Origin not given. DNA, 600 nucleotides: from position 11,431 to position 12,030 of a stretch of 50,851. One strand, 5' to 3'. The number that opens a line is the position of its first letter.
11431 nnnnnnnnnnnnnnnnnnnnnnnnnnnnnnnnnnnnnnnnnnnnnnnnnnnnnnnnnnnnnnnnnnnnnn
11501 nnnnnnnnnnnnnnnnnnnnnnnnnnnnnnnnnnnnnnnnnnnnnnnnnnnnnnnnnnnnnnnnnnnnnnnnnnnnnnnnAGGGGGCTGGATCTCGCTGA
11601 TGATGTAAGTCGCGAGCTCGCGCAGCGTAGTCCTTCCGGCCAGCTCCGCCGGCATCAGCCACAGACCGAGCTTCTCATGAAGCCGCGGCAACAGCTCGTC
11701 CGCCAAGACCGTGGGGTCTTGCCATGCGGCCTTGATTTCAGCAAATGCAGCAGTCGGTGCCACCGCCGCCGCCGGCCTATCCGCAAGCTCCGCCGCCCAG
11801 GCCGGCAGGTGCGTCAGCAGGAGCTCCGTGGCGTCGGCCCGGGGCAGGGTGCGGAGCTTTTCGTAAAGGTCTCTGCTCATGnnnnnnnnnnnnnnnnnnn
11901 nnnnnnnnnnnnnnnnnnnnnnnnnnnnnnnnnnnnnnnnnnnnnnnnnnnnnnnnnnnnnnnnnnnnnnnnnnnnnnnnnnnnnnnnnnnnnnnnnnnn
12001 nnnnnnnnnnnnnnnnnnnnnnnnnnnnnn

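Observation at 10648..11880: Free-standing CurM-type sulfotransferase fused to a serine-less carrier-like domain and coupled to the TE gene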

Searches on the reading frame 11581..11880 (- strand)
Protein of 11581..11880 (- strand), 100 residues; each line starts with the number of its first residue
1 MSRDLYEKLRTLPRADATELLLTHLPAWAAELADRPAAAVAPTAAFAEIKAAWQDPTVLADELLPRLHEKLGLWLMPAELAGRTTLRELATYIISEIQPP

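Call 24: search_solved_structures(query=A2, max_evalue=10, show_alignments=3)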
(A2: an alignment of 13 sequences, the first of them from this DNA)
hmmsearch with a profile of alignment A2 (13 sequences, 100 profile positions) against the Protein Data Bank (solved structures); distinct sequences matched with E-value up to 10: 64 (the best 60 are shown).
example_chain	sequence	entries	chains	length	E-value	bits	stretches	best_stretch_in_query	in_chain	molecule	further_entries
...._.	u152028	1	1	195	7.3e-06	29.5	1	4-52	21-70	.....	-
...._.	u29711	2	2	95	1.2e-05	28.8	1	4-52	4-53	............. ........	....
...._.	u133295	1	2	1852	0.0017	21.9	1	17-93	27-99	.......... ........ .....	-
7m7e_B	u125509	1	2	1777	0.0023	21.5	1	8-97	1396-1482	6-deoxyerythronolide-B synthase EryA2, modules 3 and 4,EryAI,6-deoxyerythronolide-B syntha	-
7m7f_B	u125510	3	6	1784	0.0024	21.4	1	8-97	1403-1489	EryAI,6-deoxyerythronolide-B synthase EryA3, modules 5 and 6 chimera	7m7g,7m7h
8tjn_B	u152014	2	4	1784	0.003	21.1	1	8-97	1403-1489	EryAI,6-deoxyerythronolide-B synthase EryA3, modules 5 and 6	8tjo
2liu_A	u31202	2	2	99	0.0038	20.8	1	19-96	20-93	CurA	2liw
4hkg_A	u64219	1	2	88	0.0042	20.6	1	23-98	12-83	Phosphopantetheine attachment site family protein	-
8cuy_A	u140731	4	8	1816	0.0043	20.6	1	19-93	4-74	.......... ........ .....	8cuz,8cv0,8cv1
7m7j_B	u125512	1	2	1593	0.0071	19.9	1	8-97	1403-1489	EryAI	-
7m7i_B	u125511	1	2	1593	0.0089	19.6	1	8-97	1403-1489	EryAI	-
5zk4_C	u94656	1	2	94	0.016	18.7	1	17-97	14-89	DisA protein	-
2ehs_A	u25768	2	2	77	0.022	18.3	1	21-95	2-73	Acyl carrier protein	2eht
6d8i_A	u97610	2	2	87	0.034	17.7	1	19-91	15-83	Polyketide synthase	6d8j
6c4q_A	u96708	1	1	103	0.036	17.6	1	19-91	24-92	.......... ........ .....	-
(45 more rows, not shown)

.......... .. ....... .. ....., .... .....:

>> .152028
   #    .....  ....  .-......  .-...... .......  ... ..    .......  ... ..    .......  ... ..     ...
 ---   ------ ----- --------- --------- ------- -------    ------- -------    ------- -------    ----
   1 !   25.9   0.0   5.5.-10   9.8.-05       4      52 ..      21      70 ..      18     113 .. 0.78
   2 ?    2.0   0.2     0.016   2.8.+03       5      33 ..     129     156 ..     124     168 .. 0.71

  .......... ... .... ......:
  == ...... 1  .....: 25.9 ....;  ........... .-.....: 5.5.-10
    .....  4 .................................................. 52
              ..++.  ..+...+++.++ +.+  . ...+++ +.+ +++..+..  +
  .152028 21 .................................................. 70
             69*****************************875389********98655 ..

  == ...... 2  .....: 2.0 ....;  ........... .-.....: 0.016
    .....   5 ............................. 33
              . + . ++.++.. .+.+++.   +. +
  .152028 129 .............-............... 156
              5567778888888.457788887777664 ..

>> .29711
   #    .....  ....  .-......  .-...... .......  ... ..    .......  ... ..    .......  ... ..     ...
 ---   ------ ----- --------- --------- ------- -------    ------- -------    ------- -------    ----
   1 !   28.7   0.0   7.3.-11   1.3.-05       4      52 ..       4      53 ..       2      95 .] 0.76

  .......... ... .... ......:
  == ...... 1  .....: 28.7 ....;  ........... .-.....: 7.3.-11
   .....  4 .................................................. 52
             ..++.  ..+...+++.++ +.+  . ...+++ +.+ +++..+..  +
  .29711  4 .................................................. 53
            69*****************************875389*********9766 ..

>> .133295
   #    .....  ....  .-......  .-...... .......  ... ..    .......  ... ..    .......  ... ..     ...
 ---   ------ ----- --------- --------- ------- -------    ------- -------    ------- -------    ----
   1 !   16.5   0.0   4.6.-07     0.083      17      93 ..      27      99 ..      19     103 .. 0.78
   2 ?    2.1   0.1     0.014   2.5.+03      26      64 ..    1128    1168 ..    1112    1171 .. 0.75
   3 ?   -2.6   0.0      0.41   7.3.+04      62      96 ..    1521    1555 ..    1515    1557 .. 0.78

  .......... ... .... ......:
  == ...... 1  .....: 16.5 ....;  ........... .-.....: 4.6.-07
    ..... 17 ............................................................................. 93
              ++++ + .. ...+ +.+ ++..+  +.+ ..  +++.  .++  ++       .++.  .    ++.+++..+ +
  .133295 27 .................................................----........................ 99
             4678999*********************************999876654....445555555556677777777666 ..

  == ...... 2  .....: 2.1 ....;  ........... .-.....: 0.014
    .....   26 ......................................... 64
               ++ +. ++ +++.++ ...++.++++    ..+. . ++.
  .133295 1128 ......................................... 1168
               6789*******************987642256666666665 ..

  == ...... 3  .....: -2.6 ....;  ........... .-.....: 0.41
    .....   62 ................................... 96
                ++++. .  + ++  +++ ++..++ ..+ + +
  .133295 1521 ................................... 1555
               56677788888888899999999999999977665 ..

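Call 43: predict_structure(alignment_id=A2)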
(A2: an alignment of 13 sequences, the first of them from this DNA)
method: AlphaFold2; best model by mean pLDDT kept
length: 100 residues; sequences in the alignment: 13
mean_pLDDT: 91.0   pTM: 0.80
mean pLDDT of the five models: 91.0, 90.8, 90.6, 90.6, 89.5
residues with pLDDT >= 90: 77; 70-90: 20; 50-70: 3; < 50: 0
segments of 3 or more residues with pLDDT < 50: none
pLDDT, mean of each block of 10 residues (from residue 1): 81 94 94 92 94 93 92 89 93 89
secondary structure, 60 per line:
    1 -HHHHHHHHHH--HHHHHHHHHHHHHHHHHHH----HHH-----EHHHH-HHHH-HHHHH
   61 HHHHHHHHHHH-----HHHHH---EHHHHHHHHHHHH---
elements in order: H2-11 H14-32 H46-49 H51-54 H56-71 H77-81 H86-97

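Call 47: fold_search(model_id=the predicted structure, library=pdb)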
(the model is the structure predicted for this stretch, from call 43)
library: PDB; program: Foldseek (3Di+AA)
matches with E <= 10: 228; with E <= 0.001: 0
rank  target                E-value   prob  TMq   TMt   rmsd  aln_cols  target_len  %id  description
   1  6h0q_MODEL_1_A        1.1e-02  1.00  0.73  0.72   2.5        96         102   23  B1-type ACP domain from module 7 of MLSB (released 2019-03-06)
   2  4hkg_A                1.4e-02  1.00  0.66  0.81   2.1        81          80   21  Crystal Structure of Free-Standing Peptidyl Carrier Protein from Uncharacterized Acinetobacter baumannii Secondary Met (released 2013-10-30)
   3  9d2z_C                2.5e-02  1.00  0.75  0.78   2.5        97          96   20  Cryo-EM structure of mycocerosic acid synthase with single KS-ACP crosslink using C16 alpha-bromoamide. Complex B (released 2025-08-13)
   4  5hv8_MODEL_1_A        2.5e-02  1.00  0.70  0.74   2.1        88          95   22  Solution structure of an octanoyl- loaded acyl carrier protein domain from module MLSA2 of the mycolactone pol (released 2016-03-09)
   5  9d2y_A                3.3e-02  1.00  0.74  0.04   2.2        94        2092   20  Cryo-EM structure of mycocerosic acid synthase with double KS-ACP crosslinking using C16 alpha-bromoamide. Complex A (released 2025-08-13)
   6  9mvz_G                3.5e-02  1.00  0.63  0.75   2.5        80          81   19  Tripartite complex of MmpL5-S5-AcpM from Mycolicibacterium smegmatis (released 2025-07-30)
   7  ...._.                3.9e-02  1.00  0.71  0.71   2.1        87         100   23  KS-AT core of 6-deoxyerythronolide B synthase (DEBS) Module 3 crosslinked with its translocation ACP partner of Module (released 2024-07-31)
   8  9pc6_B                4.3e-02  1.00  0.72  0.05   2.0        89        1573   27  Antibody (1B2) Bound Crosslinked Rifamycin Synthetase Module 1 with a C-terminal Type II Thioesterase (released 2025-07-23)
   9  9l1v_MODEL_1_A        6.0e-02  1.00  0.60  0.71   3.0        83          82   18  Solution structure of holo Acyl carrier protein 2 (ApeF) of aryl polyene biosynthesis from Acinetobacter bauma (released 2025-11-26)
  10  9pc6_A                8.5e-02  1.00  0.70  0.05   2.9        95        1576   27  Antibody (1B2) Bound Crosslinked Rifamycin Synthetase Module 1 with a C-terminal Type II Thioesterase (released 2025-07-23)
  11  7wrp                  9.5e-02  1.00  0.60  0.74   2.5        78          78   19  Crystal Structure of pks13-ACP domain from Corynebacterium diphtheriae (released 2022-02-23)
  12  9mx0_B                9.5e-02  1.00  0.60  0.72   2.5        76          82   20  Cluster of bipartite complex of MmpL5-AcpM from Mycolicibacterium smegmatis (released 2025-07-30)
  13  8jfh_E                1.0e-01  1.00  0.61  0.76   2.4        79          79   23  Crystal structure of 3-oxoacyl-ACP reductase FabG in complex with NADP+ and 3-keto-octanoyl-ACP from Helicobacter pylo (released 2023-11-15)
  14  6h0j_MODEL_1_A        1.1e-01  1.00  0.74  0.74   2.5        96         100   19  A1-type ACP domain from module 5 of MLSA1 (released 2019-03-06)
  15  9mw0_G                1.2e-01  1.00  0.61  0.74   2.4        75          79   20  Bipartite complex of MmpL5-AcpM from Mycolicibacterium smegmatis (released 2025-07-30)
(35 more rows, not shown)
